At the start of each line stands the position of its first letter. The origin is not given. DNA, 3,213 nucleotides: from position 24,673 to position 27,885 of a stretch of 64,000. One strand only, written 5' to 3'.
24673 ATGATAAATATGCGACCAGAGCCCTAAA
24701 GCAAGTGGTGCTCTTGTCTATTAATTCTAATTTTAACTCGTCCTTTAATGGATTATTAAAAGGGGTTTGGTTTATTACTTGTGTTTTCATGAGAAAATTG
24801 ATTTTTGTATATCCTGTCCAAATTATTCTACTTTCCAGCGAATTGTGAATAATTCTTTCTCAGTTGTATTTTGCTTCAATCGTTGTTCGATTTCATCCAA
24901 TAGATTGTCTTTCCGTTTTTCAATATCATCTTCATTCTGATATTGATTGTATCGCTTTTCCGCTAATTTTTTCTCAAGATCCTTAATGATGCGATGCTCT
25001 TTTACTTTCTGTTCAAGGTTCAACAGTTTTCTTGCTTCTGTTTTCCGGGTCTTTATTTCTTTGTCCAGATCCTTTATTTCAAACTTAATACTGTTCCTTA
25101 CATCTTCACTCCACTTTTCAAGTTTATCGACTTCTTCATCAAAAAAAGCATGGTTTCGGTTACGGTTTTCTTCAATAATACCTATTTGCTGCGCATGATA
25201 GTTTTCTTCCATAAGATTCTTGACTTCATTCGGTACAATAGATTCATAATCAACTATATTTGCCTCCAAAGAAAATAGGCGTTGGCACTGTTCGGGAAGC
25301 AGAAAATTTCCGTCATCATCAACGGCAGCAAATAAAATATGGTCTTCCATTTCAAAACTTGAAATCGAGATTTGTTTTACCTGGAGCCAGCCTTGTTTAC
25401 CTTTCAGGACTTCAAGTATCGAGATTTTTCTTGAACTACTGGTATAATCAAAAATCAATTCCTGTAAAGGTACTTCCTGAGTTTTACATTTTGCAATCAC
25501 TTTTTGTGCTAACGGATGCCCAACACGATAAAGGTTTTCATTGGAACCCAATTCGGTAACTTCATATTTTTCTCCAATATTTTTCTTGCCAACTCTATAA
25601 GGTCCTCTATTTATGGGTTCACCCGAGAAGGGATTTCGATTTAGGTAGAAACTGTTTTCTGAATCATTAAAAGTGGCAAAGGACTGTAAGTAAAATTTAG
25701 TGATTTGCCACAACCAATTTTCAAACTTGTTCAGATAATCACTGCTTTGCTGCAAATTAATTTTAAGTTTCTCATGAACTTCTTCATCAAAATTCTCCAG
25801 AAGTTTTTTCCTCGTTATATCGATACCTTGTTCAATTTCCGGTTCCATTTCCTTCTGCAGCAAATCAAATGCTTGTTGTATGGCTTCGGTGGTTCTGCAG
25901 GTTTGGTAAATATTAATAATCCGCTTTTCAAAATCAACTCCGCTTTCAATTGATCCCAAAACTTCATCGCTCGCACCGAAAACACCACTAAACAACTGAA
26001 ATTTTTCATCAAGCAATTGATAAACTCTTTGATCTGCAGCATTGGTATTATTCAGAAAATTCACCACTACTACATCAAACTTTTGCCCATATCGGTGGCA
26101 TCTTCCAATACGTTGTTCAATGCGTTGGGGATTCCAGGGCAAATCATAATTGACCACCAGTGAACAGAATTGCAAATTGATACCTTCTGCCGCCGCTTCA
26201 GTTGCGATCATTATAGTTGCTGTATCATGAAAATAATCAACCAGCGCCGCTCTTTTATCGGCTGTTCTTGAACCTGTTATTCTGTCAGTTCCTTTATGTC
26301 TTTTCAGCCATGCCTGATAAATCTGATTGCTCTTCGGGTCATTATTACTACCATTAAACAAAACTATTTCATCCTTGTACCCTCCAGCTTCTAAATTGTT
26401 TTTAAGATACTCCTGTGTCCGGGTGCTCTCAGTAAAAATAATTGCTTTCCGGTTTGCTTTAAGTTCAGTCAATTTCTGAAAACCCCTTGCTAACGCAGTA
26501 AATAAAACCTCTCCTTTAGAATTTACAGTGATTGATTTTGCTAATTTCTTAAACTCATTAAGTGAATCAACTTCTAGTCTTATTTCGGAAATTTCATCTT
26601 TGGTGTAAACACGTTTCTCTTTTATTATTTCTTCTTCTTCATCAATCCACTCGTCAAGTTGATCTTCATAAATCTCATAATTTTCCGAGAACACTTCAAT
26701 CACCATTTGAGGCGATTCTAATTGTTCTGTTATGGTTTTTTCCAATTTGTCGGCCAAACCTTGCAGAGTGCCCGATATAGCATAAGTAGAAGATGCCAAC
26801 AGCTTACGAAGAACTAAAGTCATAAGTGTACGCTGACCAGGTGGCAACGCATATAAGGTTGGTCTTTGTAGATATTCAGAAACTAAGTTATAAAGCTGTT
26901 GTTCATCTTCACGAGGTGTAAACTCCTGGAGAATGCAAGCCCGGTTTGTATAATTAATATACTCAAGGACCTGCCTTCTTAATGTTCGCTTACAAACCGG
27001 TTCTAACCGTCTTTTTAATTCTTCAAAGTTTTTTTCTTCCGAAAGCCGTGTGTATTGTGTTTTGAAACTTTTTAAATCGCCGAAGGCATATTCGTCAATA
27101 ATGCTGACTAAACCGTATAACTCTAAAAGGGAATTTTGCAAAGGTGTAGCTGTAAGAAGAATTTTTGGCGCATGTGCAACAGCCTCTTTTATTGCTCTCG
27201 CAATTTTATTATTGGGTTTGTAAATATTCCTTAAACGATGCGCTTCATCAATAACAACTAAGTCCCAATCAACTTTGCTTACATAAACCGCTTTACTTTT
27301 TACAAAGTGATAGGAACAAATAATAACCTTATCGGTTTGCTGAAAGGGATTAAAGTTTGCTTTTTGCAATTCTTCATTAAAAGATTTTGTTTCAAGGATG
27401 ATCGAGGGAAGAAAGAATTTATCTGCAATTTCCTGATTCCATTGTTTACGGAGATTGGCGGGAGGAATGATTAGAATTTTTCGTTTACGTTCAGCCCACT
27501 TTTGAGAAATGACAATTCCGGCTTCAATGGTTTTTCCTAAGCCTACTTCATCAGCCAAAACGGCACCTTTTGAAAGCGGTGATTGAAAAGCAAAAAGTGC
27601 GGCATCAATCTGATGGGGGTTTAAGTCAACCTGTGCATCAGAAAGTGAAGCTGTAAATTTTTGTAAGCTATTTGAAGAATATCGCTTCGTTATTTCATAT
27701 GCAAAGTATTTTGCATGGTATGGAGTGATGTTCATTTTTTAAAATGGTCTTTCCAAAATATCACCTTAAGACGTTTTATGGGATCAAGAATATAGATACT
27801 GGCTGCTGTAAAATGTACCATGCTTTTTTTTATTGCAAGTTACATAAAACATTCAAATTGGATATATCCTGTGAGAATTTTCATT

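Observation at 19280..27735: SNF2 ATPase / PLD nuclease / beta-class MTase / type III Res operon: a composite restriction-type system that is neither plain type III R-M nor canonical DISARM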

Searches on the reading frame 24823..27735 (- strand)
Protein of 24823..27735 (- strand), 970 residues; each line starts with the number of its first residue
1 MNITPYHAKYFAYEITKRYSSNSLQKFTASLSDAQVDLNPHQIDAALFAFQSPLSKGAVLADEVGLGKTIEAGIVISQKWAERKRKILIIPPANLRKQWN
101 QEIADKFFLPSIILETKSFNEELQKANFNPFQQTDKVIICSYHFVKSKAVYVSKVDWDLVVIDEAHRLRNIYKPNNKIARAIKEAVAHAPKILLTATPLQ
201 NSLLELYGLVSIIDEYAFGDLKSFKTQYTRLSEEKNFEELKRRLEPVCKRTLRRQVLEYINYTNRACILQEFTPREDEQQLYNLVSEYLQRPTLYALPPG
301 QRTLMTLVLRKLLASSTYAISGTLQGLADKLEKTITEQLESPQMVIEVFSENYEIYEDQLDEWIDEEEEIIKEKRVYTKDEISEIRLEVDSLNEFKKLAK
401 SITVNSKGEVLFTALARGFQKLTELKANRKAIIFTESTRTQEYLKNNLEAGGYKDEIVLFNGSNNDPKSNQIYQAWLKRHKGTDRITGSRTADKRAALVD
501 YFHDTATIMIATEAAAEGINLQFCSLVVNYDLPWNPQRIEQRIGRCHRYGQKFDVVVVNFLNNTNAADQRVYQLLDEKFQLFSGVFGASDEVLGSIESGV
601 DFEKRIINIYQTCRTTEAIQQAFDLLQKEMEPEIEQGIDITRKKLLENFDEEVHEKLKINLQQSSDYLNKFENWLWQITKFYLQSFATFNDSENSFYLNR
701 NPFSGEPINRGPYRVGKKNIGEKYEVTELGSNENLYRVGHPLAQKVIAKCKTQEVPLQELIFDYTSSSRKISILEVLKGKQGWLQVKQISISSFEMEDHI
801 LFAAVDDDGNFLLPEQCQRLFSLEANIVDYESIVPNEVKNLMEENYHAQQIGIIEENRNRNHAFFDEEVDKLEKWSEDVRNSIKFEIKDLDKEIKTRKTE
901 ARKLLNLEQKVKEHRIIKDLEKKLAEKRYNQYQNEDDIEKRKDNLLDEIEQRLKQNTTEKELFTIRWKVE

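Call 3: search_protein_families(library=pfam, proteins=[window:24823-27735:-], max_evalue=0.01)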
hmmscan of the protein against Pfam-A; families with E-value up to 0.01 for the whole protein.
window:24823-27735:- (970 aa): 7 families
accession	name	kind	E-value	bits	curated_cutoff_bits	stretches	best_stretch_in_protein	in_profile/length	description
PF00176.29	SNF2-rel_dom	-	7.9e-36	124.1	24.9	1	55-283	17-250/290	SNF2-related domain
PF00271.37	Helicase_C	-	4.8e-20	72.3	23.5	1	471-550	30-110/110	Helicase conserved C-terminal domain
PF04851.21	ResIII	-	6.8e-12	46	22.5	1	38-198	4-162/164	Type III restriction enzyme, res subunit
PF00270.35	DEAD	-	3.4e-09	37.1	26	1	58-199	17-161/167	DEAD/DEAH box helicase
PF13872.12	AAA_34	-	6.6e-06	25.7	27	1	28-186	33-205/306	P-loop containing NTP hydrolase pore-1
PF22590.2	Cas3-like_C_2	-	0.0024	18.5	27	0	434-549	9-104/106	CRISPR-associated nuclease/helicase Cas3, C-terminal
PF05127.21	NAT10_TcmA_helicase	-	0.004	17.5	22.7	0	65-166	7-99/176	RNA cytidine acetyltransferase NAT10/TcmA, helicase domain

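Call 4: search_protein_families(library=padloc, proteins=[window:24823-27735:-], max_evalue=0.01)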
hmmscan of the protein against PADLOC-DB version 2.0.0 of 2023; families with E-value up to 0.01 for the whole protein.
window:24823-27735:- (970 aa): 47 families (the best 25 are shown)
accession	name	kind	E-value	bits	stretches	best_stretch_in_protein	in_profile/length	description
PDLC02619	DrmD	-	2.3e-209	695.7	1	29-675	24-659/872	DrmD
PDLC02500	BrxHI|BrxHII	-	1.6e-66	223.6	2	28-475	82-525/933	BrxHI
PDLC02621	DrmD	-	2e-60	203.1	1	36-574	120-655/1040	DrmD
PDLC02623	DrmD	-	2.7e-55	185.7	4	487-597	560-671/1040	DrmD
PDLC02504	BrxHI|BrxHII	-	1.8e-52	176.5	1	29-666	101-695/971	BrxHII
PDLC00659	HmaA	-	5e-50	168.3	1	31-601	98-662/1176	SNF2 helicase / DEAD-box helicase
PDLC02620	DrmD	-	2.4e-47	159.6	2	28-454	90-510/1060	DrmD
PDLC02843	DpdE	-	9.4e-47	157.5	2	30-229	151-330/1091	DpdE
PDLC02840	DpdE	-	3.3e-41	139.6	2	24-227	147-333/1091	DpdE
PDLC02846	DpdE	-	1.9e-36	123.3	2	5-261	134-386/1034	DpdE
PDLC00631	ZorD1|ZorD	-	1.3e-34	117.2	2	13-257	417-677/1071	"SWI2/SNF2 helicase, Mrr-like nuclease"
PDLC00633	ZorD1|ZorD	-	8.7e-34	114.7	2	35-257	441-663/908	"SWI2/SNF2 helicase, Mrr-like nuclease"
PDLC02572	DrmA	-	1.8e-33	113.6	1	40-565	121-637/1043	DrmA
PDLC02193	PLD_Helicase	-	2.3e-32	110.1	2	397-625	661-872/905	-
PDLC02632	DrmD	-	2.5e-31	106.9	1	37-559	123-634/662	DrmD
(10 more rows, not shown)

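Call 5: search_protein_families(library=ncbifam, proteins=[window:24823-27735:-], max_evalue=0.01)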
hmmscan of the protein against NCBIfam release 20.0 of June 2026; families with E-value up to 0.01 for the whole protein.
window:24823-27735:- (970 aa): 22 families
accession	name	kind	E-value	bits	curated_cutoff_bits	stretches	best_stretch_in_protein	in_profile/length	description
NF038318.1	DISARM_DrmD_b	equivalog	7.3e-210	699.3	950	1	29-676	21-657/868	DISARM system SNF2-like helicase DrmD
NF038317.1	DISARM_DrmD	equivalog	2.4e-76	257.9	610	2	34-477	104-556/1021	DISARM system SNF2-like helicase DrmD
NF041062.1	DpdE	equivalog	1.4e-60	205.3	500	1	18-588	138-682/1048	protein DpdE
NF003426.0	PRK04914.1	equivalog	1.8e-49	168.8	576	2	16-232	132-350/959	RNA polymerase-associated protein RapA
NF042964.1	phospholipD_antiphage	equivalog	1.9e-45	155.5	1100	2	362-617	623-859/895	phospholipase D-like domain-containing anti-phage protein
NF058637.1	helic_SCO1167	equivalog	7.3e-33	113.7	1200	2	54-251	487-675/932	SCO1167/SCO6262 family helicase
NF053675.1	pilus_reg_Snf2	equivalog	4e-23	81.5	1100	2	57-256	605-786/1029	pilus expression-regulating Snf2 family helicase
NF041790.1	anti-phage_ZorD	equivalog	9.5e-22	76.8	1500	2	46-254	595-822/1035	type I Zorya anti-phage system protein ZorD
NF053631.1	RNA_helic_CshA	equivalog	1.1e-08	34.4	646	1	470-553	251-335/434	degradosome RNA helicase CshA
NF002340.1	PRK01297.1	equivalog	1.3e-08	34.1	564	1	455-563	250-355/372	ATP-dependent RNA helicase RhlB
NF008744.0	PRK11776.1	equivalog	1.6e-08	33.6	524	1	493-553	280-340/460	ATP-dependent RNA helicase DbpA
NF053711.1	RNA_heli_RhlE1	exception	5.8e-08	31.9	750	1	429-556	220-345/434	RNA helicase RhlE1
NF003419.0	PRK04837.1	equivalog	6.5e-08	31.7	588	1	437-553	239-354/424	ATP-dependent RNA helicase RhlB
NF008394.0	PRK11192.1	equivalog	1.7e-07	30.4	507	1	486-553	277-345/441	ATP-dependent RNA helicase SrmB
NF053636.1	DDHlcsCsdAPsy1082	equivalog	2.2e-07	29.8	890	1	491-552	278-340/512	DEAD/DEAH box helicase CsdA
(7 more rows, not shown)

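Call 30: search_solved_structures(query=window:24823-27735:-, max_evalue=0.00001)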
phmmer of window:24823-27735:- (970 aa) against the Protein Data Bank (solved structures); distinct sequences matched with E-value up to 0.00001: 109 (the best 60 are shown).
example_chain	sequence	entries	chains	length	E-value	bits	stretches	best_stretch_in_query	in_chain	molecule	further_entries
8so8_A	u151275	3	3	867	1.6e-37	132.2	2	16-226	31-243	RNA polymerase-associated protein RapA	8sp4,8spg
6bog_A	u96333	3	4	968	2.3e-37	131.7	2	16-226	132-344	RNA polymerase-associated protein RapA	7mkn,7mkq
7m8e_F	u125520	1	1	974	2.4e-37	131.6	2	16-226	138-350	RNA polymerase-associated protein RapA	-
4s20_K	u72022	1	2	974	2.8e-37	131.4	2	16-226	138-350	RNA polymerase-associated protein RapA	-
8t0l_F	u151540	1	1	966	8.7e-37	129.8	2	16-226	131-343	RNA polymerase-associated protein RapA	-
1z63_A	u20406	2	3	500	4.1e-28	101.1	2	33-250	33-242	Helicase of the snf2/rad54 family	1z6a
6jyl_K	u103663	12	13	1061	5.3e-28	100.7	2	34-256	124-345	ISWI chromatin-remodeling complex ATPase ISW1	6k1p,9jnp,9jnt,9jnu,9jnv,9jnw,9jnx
6iro_L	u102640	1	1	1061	5.3e-28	100.7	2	34-256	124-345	ISWI chromatin-remodeling complex ATPase ISW1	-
7x3t_V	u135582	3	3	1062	5.3e-28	100.7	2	34-256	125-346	ISWI chromatin-remodeling complex ATPase ISW1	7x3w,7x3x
9lj2_K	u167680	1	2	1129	6.5e-28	100.4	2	34-256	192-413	ISWI chromatin-remodeling complex ATPase ISW1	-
5jxr_A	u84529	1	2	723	2.6e-27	98.4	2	58-254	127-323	Chromatin-remodeling complex ATPase-like protein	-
6pwf_K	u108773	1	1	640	1.3e-26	96.2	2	58-253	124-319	chromatin remodeling factor ISWI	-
6ryr_W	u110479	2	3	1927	2.7e-26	95.1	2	38-285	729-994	Chromodomain-helicase-DNA-binding protein 4,Chromodomain-helicase-DNA-binding protein 4,Ch | Chromodomain-helicase-DNA-binding protein 4,CHD4,Chromodomain-helic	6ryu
7epu_B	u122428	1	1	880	4.8e-25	90.9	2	40-257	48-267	Chromodomain-helicase-DNA-binding protein 1-like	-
7enn_K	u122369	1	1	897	5.2e-25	90.8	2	40-257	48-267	Chromodomain-helicase-DNA-binding protein 1-like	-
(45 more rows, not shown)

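Call 44: search_dna_similar(query=window:24826-27735:-, collection=plasmids, mode=protein, max_rows=25, max_evalue=1e-30)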
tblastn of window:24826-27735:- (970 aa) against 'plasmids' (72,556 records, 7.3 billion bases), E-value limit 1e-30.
Records with a match: 92; places in all: 95; records where one place covers at least 80% of the query: 45.
Best place of each record, by identity: <60% 92.
By first word of the organism name: Salmonella 15; Klebsiella 11; Halobacterium 10; Providencia 5; Natrinema 5; Escherichia 2; Aeromonas 2; Roseomonas 2; Haloferax 2; Halalkalicoccus 2; and 32 more.
By predicted mobility (MOB-suite, as given by PLSDB): non-mobilizable 55; conjugative 33; mobilizable 4.
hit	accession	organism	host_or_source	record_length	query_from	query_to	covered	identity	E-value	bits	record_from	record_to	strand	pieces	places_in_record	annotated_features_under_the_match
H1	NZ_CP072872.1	Rhizobium sp. NLR16a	lentil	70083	3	970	100%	54.2%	0e+0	1001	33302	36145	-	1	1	SNF2-related protein | helix-turn-helix domain-containing protein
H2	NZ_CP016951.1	Cupriavidus taiwanensis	Mimosa,single cell,nodules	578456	3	969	100%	52.4%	0e+0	960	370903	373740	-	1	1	SNF2-related protein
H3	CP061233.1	Escherichia coli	Sheep,cell culture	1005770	1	969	100%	51.0%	0e+0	931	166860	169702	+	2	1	none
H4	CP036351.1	Planctomycetes bacterium K2D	-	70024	4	969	100%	49.3%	0e+0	920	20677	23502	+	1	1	rapA: RNA polymerase-associated protein RapA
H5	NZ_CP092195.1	Deinococcus sp. KNUC1210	Setaria viridis,cell ...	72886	4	969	100%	49.2%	0e+0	899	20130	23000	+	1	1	SNF2-related protein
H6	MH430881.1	Salmonella enterica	-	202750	1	970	100%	45.4%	0e+0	823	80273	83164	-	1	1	rapA_1: RNA polymerase-associated protein RapA | hypothetical protein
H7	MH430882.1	Salmonella enterica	-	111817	1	970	100%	45.4%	0e+0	823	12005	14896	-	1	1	rapA_2: RNA polymerase-associated protein RapA | hypothetical protein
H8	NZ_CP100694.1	Salmonella enterica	Homo sapiens,stool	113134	1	970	100%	45.4%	0e+0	823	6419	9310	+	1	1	SNF2-related protein | helix-turn-helix domain-containing protein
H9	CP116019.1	Salmonella enterica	cell culture,pig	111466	1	970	100%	45.4%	0e+0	823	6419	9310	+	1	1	SNF2-related protein | helix-turn-helix domain-containing protein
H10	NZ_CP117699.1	Salmonella enterica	Homo sapiens,tissue sample,leg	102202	1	970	100%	45.4%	0e+0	823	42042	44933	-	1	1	SNF2-related protein | helix-turn-helix domain-containing protein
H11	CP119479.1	Salmonella enterica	Product-Raw-Ground, Comminuted or ...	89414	1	970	100%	45.4%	0e+0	823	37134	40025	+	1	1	SNF2-related protein | helix-turn-helix domain-containing protein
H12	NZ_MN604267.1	Salmonella enterica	-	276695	1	970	100%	45.4%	0e+0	823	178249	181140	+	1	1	SNF2-related protein | helix-turn-helix domain-containing protein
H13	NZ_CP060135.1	Salmonella enterica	slaughtered pig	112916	1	970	100%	45.4%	0e+0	823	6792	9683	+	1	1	SNF2-related protein | helix-turn-helix domain-containing protein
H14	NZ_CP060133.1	Salmonella enterica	slaughtered pig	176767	1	970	100%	45.4%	0e+0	823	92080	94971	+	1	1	SNF2-related protein | helix-turn-helix domain-containing protein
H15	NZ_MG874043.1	Salmonella sp.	-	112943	1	970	100%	45.4%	0e+0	823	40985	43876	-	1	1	SNF2-related protein | helix-turn-helix domain-containing protein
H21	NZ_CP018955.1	Escherichia coli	Homo sapiens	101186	1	969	100%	44.5%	0e+0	818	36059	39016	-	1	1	SNF2-related protein | helix-turn-helix transcriptional regulator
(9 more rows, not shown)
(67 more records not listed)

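Call 45: get_annotated_region(hit=H8, flank=10000)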
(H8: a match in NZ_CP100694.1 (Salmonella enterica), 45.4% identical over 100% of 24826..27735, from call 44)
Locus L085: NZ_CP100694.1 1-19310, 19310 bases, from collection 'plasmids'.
description: Salmonella enterica subsp. enterica serovar London strain R18.1595 plasmid pR18.1595_113k, complete sequence
organism: Salmonella enterica (NCBI taxid 149390)
taxonomy: Bacteria; Pseudomonadota; Gammaproteobacteria; Enterobacterales; Enterobacteriaceae; Salmonella; Salmonella enterica
host: -; source: Homo sapiens,stool; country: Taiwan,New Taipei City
typing (MOB-suite, as given by PLSDB): conjugative; replicon IncFIB; relaxase MOBC; mating-pair formation MPF_T
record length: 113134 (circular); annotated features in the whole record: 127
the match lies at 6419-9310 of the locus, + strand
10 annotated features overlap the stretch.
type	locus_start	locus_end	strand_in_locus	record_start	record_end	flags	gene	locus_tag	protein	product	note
CDS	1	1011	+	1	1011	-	-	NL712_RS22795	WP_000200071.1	RepB family plasmid replication initiator protein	GO:0006270 - DNA replication initiation [Evidence IEA]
CDS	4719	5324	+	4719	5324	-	-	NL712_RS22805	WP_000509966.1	recombinase family protein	GO:0006310 - DNA recombination [Evidence IEA]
CDS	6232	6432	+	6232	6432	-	-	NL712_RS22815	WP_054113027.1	helix-turn-helix domain-containing protein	-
CDS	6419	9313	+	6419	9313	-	-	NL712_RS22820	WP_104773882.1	SNF2-related protein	-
CDS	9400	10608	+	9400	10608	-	-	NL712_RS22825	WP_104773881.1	IS256 family transposase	-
CDS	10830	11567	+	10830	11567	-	-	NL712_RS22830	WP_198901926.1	Abi family protein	-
CDS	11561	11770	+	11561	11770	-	-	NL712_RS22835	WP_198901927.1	hypothetical protein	-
CDS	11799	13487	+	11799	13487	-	-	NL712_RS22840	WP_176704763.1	site-specific DNA-methyltransferase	GO:0006306 - DNA methylation [Evidence IEA]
CDS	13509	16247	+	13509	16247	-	-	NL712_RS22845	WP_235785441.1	DEAD/DEAH box helicase family protein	-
CDS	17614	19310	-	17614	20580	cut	-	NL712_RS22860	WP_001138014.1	Tn3-like element TnAs1 family transposase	-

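Call 46: get_annotated_region(hit=H1, flank=10000)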
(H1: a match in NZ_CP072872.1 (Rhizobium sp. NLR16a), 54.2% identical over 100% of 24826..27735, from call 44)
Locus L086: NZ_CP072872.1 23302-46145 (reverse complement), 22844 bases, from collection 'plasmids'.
description: Rhizobium sp. NLR16a plasmid p7, complete sequence
organism: Rhizobium sp. NLR16a (NCBI taxid 2731112)
taxonomy: Bacteria; Pseudomonadota; Alphaproteobacteria; Hyphomicrobiales; Rhizobiaceae; Rhizobium; Rhizobium sp. NLR16a
host: -; source: lentil; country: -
typing (MOB-suite, as given by PLSDB): conjugative; relaxase MOBP; mating-pair formation MPF_T
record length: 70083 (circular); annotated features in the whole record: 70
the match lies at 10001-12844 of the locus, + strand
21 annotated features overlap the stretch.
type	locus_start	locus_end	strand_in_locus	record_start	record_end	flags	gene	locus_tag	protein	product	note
CDS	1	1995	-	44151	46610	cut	-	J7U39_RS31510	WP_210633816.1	VirB4 family type IV secretion/conjugal transfer ATPase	-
CDS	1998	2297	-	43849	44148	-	-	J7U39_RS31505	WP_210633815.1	VirB3 family type IV secretion system protein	-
CDS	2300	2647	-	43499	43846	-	-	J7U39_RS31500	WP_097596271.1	TrbC/VirB2 family protein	-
CDS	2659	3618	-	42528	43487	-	-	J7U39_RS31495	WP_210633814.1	lytic transglycosylase domain-containing protein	-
CDS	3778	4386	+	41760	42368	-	-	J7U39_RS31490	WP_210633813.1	hypothetical protein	-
CDS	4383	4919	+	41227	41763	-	-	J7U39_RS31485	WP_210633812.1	thermonuclease family protein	-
CDS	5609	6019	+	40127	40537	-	-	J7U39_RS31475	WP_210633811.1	hypothetical protein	-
CDS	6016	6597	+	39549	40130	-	-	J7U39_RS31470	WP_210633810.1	hypothetical protein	-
CDS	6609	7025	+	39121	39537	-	-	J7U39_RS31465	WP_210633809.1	hypothetical protein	-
CDS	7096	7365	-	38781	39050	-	-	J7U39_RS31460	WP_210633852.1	hypothetical protein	-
CDS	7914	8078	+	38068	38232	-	-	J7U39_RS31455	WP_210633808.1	hypothetical protein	-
CDS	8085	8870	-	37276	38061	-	-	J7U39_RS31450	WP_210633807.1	NYN domain-containing protein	-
CDS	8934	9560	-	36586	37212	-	-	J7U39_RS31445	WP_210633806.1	recombinase family protein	GO:0006310 - DNA recombination [Evidence IEA]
CDS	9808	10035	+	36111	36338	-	-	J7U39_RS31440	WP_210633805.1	helix-turn-helix domain-containing protein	-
CDS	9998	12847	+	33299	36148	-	-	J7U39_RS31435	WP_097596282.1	SNF2-related protein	-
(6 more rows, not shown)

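Call 47: get_annotated_region(hit=H21, flank=10000)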
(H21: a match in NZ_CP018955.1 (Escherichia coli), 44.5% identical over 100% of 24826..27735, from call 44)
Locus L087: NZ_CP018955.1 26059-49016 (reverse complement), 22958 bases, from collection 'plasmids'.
description: Escherichia coli strain Ecol_316 plasmid pEC316_2, complete sequence
organism: Escherichia coli (NCBI taxid 562)
taxonomy: Bacteria; Pseudomonadota; Gammaproteobacteria; Enterobacterales; Enterobacteriaceae; Escherichia; Escherichia coli
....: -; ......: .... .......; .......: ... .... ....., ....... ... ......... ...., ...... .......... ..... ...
typing (MOB-suite, as given by PLSDB): conjugative; replicon IncFIB,IncFII; relaxase MOBF,MOBF; mating-pair formation MPF_F
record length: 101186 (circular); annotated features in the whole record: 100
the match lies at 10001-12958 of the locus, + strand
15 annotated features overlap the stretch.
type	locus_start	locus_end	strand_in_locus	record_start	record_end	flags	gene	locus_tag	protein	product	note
CDS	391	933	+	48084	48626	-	ssb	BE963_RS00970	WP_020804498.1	single-stranded DNA-binding protein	GO:0006310 - DNA recombination [Evidence IEA]; GO:0006281 - DNA repair [Evidence IEA]; GO:0006260 - DNA replication ...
CDS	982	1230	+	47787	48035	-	-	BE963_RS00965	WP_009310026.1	DUF905 domain-containing protein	-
CDS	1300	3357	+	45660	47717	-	-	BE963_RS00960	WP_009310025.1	ParB/RepB/Spo0J family partition protein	-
CDS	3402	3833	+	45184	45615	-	psiB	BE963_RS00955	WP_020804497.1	conjugation system SOS inhibitor PsiB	-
CDS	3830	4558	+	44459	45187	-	-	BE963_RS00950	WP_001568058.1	plasmid SOS inhibition protein A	-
CDS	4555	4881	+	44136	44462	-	-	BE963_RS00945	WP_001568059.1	hypothetical protein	-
CDS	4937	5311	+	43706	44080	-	-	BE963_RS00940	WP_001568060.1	hypothetical protein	-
CDS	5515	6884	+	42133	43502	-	-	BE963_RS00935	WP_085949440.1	IS3-like element ISKpn8 family transposase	GO:0006313 - DNA transposition [Evidence IEA]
CDS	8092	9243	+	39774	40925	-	-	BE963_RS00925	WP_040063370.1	IS30 family transposase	-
CDS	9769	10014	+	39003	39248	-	-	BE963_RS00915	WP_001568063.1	helix-turn-helix transcriptional regulator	-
CDS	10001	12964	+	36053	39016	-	-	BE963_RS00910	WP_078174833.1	SNF2-related protein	-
CDS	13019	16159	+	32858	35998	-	-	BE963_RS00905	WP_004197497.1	DNA methyltransferase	-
CDS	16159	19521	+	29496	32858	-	-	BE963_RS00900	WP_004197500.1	DEAD/DEAH box helicase family protein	-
CDS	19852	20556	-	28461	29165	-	-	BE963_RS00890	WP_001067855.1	IS6-like element IS26 family transposase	GO:0006313 - DNA transposition [Evidence IEA]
CDS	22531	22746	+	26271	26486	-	-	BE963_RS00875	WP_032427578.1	hypothetical protein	-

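Call 49: get_annotated_region(hit=H4, flank=10000)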
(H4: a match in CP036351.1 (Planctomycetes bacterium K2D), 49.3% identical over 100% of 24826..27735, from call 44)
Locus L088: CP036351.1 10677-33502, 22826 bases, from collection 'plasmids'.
description: Planctomycetes bacterium K2D plasmid pK2D_1, complete sequence
organism: Planctomycetes bacterium K2D (NCBI taxid 2527962)
taxonomy: Bacteria; Planctomycetota; ; ; ; ; Planctomycetes bacterium K2D
host: -; source: -; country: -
typing (MOB-suite, as given by PLSDB): mobilizable; relaxase MOBF
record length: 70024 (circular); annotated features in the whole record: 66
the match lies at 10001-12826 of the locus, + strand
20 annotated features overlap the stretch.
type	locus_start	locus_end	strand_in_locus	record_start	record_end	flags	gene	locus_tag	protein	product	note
CDS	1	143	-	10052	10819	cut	-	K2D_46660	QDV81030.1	Leucine Rich repeats (2 copies)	-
CDS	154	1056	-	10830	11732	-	-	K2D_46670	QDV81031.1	hypothetical protein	-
CDS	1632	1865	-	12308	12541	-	-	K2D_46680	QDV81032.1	hypothetical protein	-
CDS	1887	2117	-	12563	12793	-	-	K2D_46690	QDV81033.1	hypothetical protein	-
CDS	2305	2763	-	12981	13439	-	-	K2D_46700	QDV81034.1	hypothetical protein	-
CDS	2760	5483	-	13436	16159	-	-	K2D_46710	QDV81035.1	Methyltransferase small domain protein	-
CDS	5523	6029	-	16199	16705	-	-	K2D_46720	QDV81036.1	hypothetical protein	-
CDS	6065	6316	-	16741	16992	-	-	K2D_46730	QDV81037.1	hypothetical protein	-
CDS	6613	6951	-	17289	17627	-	-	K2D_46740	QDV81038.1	hypothetical protein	-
CDS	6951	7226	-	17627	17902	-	-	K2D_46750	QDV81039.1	hypothetical protein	-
CDS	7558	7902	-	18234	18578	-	-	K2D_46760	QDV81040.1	hypothetical protein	-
CDS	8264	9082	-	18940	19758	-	-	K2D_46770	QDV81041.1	hypothetical protein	-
CDS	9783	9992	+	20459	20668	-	-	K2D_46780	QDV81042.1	Helix-turn-helix domain protein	-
CDS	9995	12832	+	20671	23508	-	rapA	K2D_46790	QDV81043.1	RNA polymerase-associated protein RapA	-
CDS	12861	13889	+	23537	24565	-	-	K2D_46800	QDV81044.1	hypothetical protein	-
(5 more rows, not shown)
